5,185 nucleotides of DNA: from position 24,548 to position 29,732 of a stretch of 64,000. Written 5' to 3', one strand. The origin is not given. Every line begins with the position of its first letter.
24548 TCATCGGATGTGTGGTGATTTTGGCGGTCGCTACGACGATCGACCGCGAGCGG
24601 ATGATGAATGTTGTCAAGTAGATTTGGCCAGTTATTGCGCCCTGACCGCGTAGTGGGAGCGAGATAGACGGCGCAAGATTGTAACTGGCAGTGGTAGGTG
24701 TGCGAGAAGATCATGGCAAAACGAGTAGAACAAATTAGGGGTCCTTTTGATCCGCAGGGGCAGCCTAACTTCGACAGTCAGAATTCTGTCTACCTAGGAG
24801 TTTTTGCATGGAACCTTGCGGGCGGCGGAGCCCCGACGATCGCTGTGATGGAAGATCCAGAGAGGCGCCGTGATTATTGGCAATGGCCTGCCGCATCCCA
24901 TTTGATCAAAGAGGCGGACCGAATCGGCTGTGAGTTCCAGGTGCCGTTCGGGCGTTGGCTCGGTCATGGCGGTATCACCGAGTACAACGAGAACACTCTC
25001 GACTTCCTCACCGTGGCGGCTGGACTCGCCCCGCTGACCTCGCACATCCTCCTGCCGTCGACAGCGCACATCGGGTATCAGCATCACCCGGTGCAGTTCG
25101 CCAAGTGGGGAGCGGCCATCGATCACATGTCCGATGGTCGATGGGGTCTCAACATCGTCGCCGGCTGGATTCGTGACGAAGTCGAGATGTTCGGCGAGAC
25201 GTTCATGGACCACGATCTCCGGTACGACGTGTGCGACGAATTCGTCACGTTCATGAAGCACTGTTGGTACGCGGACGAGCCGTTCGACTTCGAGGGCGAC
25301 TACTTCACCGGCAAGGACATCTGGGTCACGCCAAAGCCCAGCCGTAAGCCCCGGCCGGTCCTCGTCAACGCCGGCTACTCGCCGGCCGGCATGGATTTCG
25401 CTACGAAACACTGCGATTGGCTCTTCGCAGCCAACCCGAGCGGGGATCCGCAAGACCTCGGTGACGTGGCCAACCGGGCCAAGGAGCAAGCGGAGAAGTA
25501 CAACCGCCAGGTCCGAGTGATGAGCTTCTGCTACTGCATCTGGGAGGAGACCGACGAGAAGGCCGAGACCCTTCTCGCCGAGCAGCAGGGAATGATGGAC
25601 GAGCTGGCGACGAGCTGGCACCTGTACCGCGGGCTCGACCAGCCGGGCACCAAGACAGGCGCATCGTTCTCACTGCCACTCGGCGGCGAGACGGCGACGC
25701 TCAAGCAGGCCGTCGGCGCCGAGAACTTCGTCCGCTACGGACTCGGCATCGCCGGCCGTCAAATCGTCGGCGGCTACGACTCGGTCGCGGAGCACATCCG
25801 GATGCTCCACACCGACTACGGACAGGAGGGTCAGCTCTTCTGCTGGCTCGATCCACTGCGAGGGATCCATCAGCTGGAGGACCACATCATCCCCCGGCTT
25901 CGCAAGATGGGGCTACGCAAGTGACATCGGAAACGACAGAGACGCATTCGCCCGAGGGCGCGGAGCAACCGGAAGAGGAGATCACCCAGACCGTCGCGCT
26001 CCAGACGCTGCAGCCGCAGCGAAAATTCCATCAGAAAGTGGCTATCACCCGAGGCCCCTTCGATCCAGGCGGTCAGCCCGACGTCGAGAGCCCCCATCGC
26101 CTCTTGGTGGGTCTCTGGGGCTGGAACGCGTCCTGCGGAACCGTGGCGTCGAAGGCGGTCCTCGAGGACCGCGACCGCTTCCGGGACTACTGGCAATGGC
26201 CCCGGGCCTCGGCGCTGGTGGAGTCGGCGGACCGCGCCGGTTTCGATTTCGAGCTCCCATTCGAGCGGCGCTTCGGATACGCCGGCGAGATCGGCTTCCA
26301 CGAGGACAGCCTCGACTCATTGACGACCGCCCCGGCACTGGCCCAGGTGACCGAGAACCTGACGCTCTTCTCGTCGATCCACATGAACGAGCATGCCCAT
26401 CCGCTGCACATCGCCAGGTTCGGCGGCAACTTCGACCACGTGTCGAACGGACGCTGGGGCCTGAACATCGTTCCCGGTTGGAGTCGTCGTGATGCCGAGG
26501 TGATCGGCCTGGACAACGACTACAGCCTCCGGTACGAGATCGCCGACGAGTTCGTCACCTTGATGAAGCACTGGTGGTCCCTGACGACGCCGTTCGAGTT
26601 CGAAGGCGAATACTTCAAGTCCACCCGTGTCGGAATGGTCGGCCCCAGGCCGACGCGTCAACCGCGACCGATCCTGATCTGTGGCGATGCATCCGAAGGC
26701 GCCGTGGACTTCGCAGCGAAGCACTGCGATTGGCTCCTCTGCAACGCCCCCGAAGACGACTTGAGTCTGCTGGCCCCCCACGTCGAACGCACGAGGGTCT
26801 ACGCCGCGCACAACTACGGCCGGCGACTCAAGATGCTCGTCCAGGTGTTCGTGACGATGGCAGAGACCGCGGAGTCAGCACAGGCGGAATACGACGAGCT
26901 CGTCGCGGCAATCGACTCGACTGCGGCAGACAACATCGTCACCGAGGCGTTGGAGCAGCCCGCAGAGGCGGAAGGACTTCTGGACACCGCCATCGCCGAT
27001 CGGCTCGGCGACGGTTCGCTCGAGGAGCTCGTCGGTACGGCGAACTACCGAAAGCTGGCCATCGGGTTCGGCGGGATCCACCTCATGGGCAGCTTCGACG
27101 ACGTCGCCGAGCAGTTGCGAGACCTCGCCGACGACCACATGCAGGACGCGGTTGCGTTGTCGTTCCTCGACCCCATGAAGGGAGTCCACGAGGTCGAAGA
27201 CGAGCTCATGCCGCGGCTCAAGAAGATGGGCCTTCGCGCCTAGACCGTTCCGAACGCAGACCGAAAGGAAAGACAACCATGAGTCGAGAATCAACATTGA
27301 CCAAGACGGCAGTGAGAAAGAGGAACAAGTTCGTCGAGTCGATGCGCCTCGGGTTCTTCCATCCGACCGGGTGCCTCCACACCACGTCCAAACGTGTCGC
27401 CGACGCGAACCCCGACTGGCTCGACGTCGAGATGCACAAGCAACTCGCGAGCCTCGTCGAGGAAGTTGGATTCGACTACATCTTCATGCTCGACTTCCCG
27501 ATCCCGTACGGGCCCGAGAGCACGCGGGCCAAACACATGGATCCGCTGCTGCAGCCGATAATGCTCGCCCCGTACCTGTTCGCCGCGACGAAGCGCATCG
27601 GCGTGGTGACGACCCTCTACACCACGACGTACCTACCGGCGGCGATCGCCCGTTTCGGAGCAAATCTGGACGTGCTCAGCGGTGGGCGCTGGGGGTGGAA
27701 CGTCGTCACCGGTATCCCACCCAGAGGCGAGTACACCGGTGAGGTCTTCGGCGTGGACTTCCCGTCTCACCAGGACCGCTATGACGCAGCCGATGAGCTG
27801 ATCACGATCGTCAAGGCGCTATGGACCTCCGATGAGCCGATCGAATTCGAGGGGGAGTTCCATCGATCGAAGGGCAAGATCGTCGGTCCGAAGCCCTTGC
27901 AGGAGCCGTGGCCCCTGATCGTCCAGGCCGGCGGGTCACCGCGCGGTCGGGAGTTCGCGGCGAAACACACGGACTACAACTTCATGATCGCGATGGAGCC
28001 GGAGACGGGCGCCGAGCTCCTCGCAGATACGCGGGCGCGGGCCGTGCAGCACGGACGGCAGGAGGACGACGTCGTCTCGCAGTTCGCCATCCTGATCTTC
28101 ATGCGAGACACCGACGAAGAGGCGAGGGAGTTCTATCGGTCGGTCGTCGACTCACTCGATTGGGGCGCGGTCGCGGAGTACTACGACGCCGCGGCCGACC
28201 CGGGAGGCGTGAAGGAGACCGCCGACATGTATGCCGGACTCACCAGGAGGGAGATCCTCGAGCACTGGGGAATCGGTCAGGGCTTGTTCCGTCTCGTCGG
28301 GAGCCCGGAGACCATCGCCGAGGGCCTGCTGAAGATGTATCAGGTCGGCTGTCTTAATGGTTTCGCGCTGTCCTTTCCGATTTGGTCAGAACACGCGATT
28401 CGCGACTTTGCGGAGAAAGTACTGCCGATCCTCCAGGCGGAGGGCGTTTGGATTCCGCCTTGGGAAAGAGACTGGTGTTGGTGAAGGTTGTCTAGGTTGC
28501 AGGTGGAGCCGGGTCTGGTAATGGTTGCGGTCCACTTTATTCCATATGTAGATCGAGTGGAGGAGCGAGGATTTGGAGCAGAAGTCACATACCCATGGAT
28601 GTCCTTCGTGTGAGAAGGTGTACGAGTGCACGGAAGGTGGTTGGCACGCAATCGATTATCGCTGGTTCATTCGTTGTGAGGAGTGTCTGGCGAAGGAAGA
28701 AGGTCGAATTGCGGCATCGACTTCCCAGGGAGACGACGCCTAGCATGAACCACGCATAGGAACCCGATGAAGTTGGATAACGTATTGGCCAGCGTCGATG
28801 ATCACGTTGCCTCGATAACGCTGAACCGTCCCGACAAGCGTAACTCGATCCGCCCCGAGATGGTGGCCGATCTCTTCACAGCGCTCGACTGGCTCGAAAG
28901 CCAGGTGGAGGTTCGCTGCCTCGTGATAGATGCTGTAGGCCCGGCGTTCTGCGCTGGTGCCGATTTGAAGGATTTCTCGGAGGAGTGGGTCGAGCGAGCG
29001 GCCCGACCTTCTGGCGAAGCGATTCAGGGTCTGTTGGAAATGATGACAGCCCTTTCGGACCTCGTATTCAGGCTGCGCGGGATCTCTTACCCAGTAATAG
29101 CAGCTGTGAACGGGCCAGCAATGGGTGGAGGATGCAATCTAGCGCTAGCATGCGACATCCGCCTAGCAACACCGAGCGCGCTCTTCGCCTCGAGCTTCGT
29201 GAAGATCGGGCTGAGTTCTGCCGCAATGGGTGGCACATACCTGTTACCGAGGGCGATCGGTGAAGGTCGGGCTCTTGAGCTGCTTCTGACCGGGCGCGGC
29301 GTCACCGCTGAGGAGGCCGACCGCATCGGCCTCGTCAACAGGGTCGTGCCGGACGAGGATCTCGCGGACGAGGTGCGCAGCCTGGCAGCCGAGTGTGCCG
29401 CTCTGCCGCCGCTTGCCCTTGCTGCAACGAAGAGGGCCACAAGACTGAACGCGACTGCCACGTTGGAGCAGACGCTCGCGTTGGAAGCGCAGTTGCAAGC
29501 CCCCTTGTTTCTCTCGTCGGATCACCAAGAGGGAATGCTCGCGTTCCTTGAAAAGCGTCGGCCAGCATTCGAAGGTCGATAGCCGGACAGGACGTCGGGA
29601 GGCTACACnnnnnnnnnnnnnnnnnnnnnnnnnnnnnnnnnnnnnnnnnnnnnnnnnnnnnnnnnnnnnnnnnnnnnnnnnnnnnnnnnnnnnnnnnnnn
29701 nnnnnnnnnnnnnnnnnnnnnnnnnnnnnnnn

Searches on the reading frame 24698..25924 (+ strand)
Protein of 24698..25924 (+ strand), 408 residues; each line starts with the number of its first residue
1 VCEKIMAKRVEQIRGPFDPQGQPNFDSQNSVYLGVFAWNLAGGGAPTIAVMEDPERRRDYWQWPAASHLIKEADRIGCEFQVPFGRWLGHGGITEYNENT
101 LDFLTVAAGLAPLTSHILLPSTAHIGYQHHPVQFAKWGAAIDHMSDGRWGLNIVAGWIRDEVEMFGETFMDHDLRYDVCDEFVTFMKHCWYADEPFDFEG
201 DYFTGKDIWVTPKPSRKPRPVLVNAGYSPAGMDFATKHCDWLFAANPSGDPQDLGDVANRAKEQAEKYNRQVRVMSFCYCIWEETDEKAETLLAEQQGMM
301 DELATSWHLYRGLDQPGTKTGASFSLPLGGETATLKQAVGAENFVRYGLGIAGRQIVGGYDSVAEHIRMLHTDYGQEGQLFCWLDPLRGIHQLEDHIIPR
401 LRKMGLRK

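Call 35: search_protein_families(library=pfam, proteins=[window:24698-25924:+], max_evalue=0.01)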
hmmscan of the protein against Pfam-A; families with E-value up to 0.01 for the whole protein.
window:24698-25924:+ (408 aa): 1 family
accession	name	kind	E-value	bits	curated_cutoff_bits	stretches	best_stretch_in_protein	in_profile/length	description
PF00296.26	Bac_luciferase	-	1e-43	150.3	27.9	1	69-371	28-308/314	Luciferase-like monooxygenase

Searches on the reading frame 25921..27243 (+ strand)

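Call 35: search_protein_families(library=pfam, proteins=[window:25921-27243:+], max_evalue=0.01)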
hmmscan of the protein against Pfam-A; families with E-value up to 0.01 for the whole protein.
window:25921-27243:+ (440 aa): 1 family
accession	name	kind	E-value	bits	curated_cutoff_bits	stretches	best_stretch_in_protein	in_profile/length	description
PF00296.26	Bac_luciferase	-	1e-40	140.5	27.9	1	93-404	22-309/314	Luciferase-like monooxygenase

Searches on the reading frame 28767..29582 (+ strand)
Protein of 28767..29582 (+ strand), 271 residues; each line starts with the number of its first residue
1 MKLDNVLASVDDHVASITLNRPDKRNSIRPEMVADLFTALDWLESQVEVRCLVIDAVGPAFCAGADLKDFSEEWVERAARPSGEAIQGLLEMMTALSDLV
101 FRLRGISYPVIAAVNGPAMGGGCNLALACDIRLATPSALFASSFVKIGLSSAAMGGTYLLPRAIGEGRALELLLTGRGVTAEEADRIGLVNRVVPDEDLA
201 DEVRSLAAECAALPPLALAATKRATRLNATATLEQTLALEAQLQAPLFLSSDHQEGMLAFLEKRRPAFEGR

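Call 35: search_protein_families(library=pfam, proteins=[window:28767-29582:+], max_evalue=0.01)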
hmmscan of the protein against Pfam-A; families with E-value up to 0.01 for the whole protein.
window:28767-29582:+ (271 aa): 2 families
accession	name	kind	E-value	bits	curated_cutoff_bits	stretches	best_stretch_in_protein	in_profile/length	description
PF00378.25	ECH_1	-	2.6e-61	207.6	27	1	12-270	4-250/251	Enoyl-CoA hydratase/isomerase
PF16113.10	ECH_2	-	9.9e-34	117.8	27.2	1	15-208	2-186/335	Enoyl-CoA hydratase/isomerase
